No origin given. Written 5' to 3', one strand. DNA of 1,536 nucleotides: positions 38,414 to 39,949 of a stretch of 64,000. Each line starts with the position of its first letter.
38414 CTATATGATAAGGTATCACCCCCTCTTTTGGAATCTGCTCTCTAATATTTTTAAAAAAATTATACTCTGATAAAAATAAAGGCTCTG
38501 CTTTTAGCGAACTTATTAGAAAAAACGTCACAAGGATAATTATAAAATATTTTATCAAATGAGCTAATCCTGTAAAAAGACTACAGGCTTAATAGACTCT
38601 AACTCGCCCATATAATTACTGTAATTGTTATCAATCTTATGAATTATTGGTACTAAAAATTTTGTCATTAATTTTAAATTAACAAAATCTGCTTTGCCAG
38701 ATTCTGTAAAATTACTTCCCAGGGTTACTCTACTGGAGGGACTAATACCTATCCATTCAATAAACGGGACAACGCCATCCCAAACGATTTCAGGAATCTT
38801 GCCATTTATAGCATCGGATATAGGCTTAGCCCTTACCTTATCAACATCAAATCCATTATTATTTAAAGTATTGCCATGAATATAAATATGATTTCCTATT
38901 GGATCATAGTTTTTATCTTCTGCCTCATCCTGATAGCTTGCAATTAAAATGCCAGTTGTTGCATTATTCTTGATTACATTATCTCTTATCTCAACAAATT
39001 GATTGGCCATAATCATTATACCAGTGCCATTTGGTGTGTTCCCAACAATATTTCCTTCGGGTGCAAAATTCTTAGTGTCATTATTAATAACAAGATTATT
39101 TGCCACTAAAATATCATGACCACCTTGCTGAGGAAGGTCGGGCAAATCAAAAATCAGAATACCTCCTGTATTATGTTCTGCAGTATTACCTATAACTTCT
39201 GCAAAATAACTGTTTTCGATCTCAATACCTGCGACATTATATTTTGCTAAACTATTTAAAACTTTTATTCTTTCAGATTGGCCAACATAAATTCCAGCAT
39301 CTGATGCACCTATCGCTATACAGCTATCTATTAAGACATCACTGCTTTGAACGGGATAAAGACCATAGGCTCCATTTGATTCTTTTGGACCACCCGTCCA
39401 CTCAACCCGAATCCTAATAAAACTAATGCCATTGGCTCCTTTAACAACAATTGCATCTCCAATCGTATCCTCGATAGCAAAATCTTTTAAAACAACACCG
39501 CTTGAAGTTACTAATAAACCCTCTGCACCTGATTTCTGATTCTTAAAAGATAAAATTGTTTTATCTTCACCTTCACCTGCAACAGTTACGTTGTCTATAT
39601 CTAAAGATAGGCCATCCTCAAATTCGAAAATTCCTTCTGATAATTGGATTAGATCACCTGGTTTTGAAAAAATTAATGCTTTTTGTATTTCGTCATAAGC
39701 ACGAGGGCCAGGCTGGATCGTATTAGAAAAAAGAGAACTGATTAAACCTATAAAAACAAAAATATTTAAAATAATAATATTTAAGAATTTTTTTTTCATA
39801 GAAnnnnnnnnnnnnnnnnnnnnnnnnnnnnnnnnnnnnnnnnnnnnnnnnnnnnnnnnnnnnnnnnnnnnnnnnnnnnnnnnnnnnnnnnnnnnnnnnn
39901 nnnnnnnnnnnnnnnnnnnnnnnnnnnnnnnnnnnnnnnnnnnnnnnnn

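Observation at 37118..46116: TonB-dependent receptor plus six-gene oxidative operon (KstD-like flavoprotein, NmrA, P450, beta-helix, diheme cytochrome, GFA)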

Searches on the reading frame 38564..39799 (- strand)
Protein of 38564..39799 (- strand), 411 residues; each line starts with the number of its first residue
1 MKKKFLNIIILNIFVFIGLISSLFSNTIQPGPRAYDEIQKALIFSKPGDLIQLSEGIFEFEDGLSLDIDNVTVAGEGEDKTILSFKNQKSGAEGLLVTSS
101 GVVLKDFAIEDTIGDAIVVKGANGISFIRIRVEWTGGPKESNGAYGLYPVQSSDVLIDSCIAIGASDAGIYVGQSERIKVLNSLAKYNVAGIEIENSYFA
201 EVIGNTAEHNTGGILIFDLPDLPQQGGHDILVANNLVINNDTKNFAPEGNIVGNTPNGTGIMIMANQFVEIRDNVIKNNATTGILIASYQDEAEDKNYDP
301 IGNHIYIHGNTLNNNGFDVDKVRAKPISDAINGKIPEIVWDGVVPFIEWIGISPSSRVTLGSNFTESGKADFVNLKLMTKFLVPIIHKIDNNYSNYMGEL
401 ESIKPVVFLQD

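Call 3: search_protein_families(library=pfam, proteins=[window:38564-39799:-], max_evalue=0.01)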
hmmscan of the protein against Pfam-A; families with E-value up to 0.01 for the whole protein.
window:38564-39799:- (411 aa): 2 families
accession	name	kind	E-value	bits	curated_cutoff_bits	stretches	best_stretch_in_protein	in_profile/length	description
PF13229.12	Beta_helix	-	1.4e-15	57.7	25.9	2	81-217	12-145/158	Right handed beta helix region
PF05048.19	NosD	-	3.3e-09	37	23.6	1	145-317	17-174/212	Periplasmic copper-binding protein (NosD)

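Call 4: search_protein_families(library=ncbifam, proteins=[window:38564-39799:-], max_evalue=0.01)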
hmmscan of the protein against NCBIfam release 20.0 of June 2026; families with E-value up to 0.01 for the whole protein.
window:38564-39799:- (411 aa): 3 families
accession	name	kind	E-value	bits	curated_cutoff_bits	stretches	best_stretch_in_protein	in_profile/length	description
TIGR03805.1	beta_helix_1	subfamily_domain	1.6e-111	372.3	141.5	1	38-343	1-314/314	parallel beta-helix domain-containing protein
TIGR04247.1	NosD_copper_fam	subfamily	1.2e-06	27.4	300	0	145-217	194-269/377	nitrous oxide reductase family maturation protein NosD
TIGR03804.1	para_beta_helix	repeat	6.5e-05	22.5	19.45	0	191-218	1-28/44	parallel beta-helix repeat protein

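Call 22: search_solved_structures(query=window:38564-39799:-, max_evalue=1)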
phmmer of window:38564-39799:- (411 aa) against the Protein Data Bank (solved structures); distinct sequences matched with E-value up to 1: 5.
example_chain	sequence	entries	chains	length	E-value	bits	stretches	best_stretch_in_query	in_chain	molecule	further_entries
7bie_A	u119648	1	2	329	0.00018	23.5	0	40-87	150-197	nvWRAP-T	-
7bid_A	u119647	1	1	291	0.00078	21.4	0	40-88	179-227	v31WRAP-T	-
7big_A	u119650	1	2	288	0.00082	21.4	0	40-88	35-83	v13WRAP-T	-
7bif_A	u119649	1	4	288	0.00098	21.1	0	41-88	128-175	v22WRAP-T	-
7kvc_A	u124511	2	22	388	0.52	12.1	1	302-399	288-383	p9-1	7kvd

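Call 36: find_homologous_proteins(query=window:38564-39799:-, max_evalue=1e-10)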
Query window:38564-39799:- (411 aa): 8000 proteins with E <= 1e-10 among 8000 candidates; the best 120 are listed.
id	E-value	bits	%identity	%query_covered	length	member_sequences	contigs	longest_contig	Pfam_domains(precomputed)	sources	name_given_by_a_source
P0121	9.8e-267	902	100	100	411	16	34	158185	PF13229.13,PF22842.4,PF05048.20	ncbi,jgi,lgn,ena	jgi:parallel beta-helix repeat protein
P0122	3.1e-217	739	79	99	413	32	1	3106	PF13229.13,PF22842.4,PF05048.20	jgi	jgi:parallel beta-helix repeat protein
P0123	8.2e-213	725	77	100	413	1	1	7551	PF13229.13,PF05048.20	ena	-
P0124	1.2e-212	724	77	100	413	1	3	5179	PF13229.13,PF05048.20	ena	-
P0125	4.2e-212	722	78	100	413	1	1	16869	PF13229.13,PF22842.4,PF05048.20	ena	-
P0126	5.6e-212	722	77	100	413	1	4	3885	PF13229.13,PF22842.4,PF05048.20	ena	-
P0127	5.6e-212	722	77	100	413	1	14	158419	PF13229.13,PF22842.4,PF05048.20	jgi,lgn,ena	-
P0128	6.2e-212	722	77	100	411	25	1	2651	PF13229.13,PF05048.20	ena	-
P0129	7.4e-212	721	77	100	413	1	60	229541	PF13229.13,PF22842.4,PF05048.20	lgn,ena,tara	tara:strand:- start:933 stop:2174 length:1242 start_codon:yes stop_codon:yes gene_type:complete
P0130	7.8e-212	721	77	100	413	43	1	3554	PF13229.13,PF22842.4,PF05048.20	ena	-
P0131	9.5e-212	721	77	100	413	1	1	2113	PF13229.13,PF05048.20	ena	-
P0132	1.1e-211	721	77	100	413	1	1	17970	PF13229.13,PF22842.4,PF05048.20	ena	-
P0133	1.1e-211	721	77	100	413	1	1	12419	PF13229.13,PF22842.4,PF05048.20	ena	-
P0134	1.3e-211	721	77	100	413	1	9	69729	PF13229.13,PF22842.4,PF05048.20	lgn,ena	-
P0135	1.8e-211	720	77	100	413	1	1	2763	PF13229.13,PF22842.4,PF05048.20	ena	-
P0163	2.5e-197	674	76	94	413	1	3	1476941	PF13229.13,PF22842.4,PF05048.20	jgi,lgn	jgi:parallel beta-helix repeat protein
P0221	2.7e-195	667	73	99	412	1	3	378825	PF13229.13,PF05048.20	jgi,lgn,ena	jgi:parallel beta-helix repeat protein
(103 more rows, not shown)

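Call 37: find_encoding_contigs(protein=P0163, flank=10000, max_places=1)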
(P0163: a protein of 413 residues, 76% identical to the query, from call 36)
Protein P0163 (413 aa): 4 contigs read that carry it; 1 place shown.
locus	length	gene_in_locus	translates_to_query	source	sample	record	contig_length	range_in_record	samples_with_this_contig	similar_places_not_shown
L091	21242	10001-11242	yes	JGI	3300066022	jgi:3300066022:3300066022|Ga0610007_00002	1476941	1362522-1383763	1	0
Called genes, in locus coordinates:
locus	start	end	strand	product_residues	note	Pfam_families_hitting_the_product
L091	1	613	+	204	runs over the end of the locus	PF03193:RsgA_GTPase (faint), PF00009:GTP_EFTU (faint), PF01926:MMR_HSR1, PF02421:FeoB_N, PF04548:AIG1 (weak), PF00350:Dynamin_N (faint)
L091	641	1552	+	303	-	PF00696:AA_kinase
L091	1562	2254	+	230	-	PF00702:Hydrolase, PF13419:HAD_2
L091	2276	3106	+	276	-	PF14805:THDPS_N_2, PF25084:LbH_EIF2B (weak), PF00132:Hexapep (weak), PF14602:Hexapep_2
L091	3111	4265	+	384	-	PF01546:Peptidase_M20, PF07687:M20_dimer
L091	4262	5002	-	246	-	PF01416:PseudoU_synth_1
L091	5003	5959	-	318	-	PF00551:Formyl_trans_N, PF02911:Formyl_trans_C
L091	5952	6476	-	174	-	PF01327:Pep_deformylase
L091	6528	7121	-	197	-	PF21176:RecR_HhH, PF01751:Toprim, PF13662:Toprim_4, PF21175:RecR_C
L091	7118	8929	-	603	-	PF05496:RuvB_N (faint), PF13177:DNA_pol3_delta2, PF00004:AAA, PF13173:AAA_14 (faint), PF13401:AAA_22 (weak), PF22608:DNAX_ATPase_lid, PF12169:DNA_pol3_gamma3, PF12362:DUF3646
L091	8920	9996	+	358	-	PF09296:NUDIX-like, PF09297:Zn_ribbon_NUD, PF00293:NUDIX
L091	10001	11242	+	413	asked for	PF22842:Pel9A-like_beta_helix (weak), PF13229:Beta_helix, PF05048:NosD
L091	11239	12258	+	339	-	-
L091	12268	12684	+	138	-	PF04828:GFA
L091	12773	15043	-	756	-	PF07715:Plug, PF00593:TonB_dep_Rec_b-barrel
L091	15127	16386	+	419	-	PF00067:p450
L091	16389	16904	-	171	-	PF13577:SnoaL_4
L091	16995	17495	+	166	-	PF13577:SnoaL_4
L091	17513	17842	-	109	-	PF03992:ABM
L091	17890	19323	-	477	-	PF00355:Rieske, PF00848:Ring_hydroxyl_A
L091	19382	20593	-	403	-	PF00909:Ammonium_transp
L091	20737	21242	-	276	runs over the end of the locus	PF00800:PDT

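Call 38: find_encoding_contigs(protein=P0221, flank=10000, max_places=1)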
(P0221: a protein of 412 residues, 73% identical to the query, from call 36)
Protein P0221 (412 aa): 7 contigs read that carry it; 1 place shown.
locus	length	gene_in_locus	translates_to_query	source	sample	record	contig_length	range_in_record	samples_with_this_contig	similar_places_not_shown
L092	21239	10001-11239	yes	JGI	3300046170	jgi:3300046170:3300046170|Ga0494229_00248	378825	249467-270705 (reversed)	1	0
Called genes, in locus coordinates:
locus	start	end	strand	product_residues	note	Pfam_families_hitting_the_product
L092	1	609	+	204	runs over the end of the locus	PF03193:RsgA_GTPase (faint), PF00009:GTP_EFTU (faint), PF01926:MMR_HSR1, PF02421:FeoB_N, PF04548:AIG1 (weak), PF00350:Dynamin_N (faint)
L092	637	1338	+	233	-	PF00696:AA_kinase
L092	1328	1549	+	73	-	-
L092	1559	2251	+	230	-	PF00702:Hydrolase, PF13419:HAD_2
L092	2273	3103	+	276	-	PF14805:THDPS_N_2, PF25084:LbH_EIF2B (weak), PF00132:Hexapep (weak), PF14602:Hexapep_2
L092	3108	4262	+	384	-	PF01546:Peptidase_M20, PF07687:M20_dimer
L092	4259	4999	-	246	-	PF01416:PseudoU_synth_1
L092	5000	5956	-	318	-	PF00551:Formyl_trans_N, PF02911:Formyl_trans_C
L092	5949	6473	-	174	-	PF01327:Pep_deformylase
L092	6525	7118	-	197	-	PF21176:RecR_HhH, PF01751:Toprim, PF13662:Toprim_4, PF21175:RecR_C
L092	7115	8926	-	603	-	PF05496:RuvB_N (faint), PF13177:DNA_pol3_delta2, PF00004:AAA, PF13173:AAA_14 (faint), PF13401:AAA_22 (weak), PF22608:DNAX_ATPase_lid, PF12169:DNA_pol3_gamma3, PF12362:DUF3646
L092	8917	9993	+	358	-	PF09296:NUDIX-like, PF09297:Zn_ribbon_NUD, PF00293:NUDIX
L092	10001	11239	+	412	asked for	PF13229:Beta_helix, PF05048:NosD, PF13229:Beta_helix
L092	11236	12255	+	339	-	-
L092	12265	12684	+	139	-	PF04828:GFA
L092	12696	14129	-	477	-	PF00355:Rieske, PF00848:Ring_hydroxyl_A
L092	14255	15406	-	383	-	PF00909:Ammonium_transp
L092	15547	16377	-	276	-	PF00800:PDT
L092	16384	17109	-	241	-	PF02348:CTP_transf_3, PF12804:NTP_transf_3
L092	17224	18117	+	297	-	-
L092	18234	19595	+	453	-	PF00355:Rieske, PF00848:Ring_hydroxyl_A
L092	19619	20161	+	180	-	PF13577:SnoaL_4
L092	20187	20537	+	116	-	PF03992:ABM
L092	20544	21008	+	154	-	PF04909:Amidohydro_2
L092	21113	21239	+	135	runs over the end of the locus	PF04909:Amidohydro_2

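Call 69: predict_structure(alignment_id=A3)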
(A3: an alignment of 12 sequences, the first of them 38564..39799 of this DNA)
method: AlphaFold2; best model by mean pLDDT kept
length: 411 residues; sequences in the alignment: 12
mean_pLDDT: 67.0   pTM: 0.70
mean pLDDT of the five models: 67.0, 61.1, 47.2, 43.3, 42.5
residues with pLDDT >= 90: 47; 70-90: 164; 50-70: 97; < 50: 103
segments of 3 or more residues with pLDDT < 50: 246-254, 290-294, 315-349, 352-401, 409-411
pLDDT, mean of each block of 10 residues (from residue 1): 77 70 58 67 78 86 83 90 80 82 92 80 90 75 70 89 78 84 86 85 90 78 67 88 47 54 76 74 62 50 62 47 33 38 47 41 30 33 44 41 50 36
secondary structure, 60 per line:
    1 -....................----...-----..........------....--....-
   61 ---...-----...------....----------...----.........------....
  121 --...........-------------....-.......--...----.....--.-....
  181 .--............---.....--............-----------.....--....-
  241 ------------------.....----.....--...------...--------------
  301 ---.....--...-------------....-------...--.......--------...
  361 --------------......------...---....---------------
elements in order: H2-21 E26-28 H34-43 E50-53 E56-59 E64-66 E72-74 E81-84 E95-97 E102-110 E117-120 E123-133 E147-150 E152-158 E161-163 E168-172 E177-181 E184-195 E199-203 E206-217 E229-233 E236-239 E259-263 E268-272 E275-277 E284-286 E304-308 E311-313 H327-330 E338-340 E343-345 H346-349 E358-360 H375-380 E387-389 H393-396
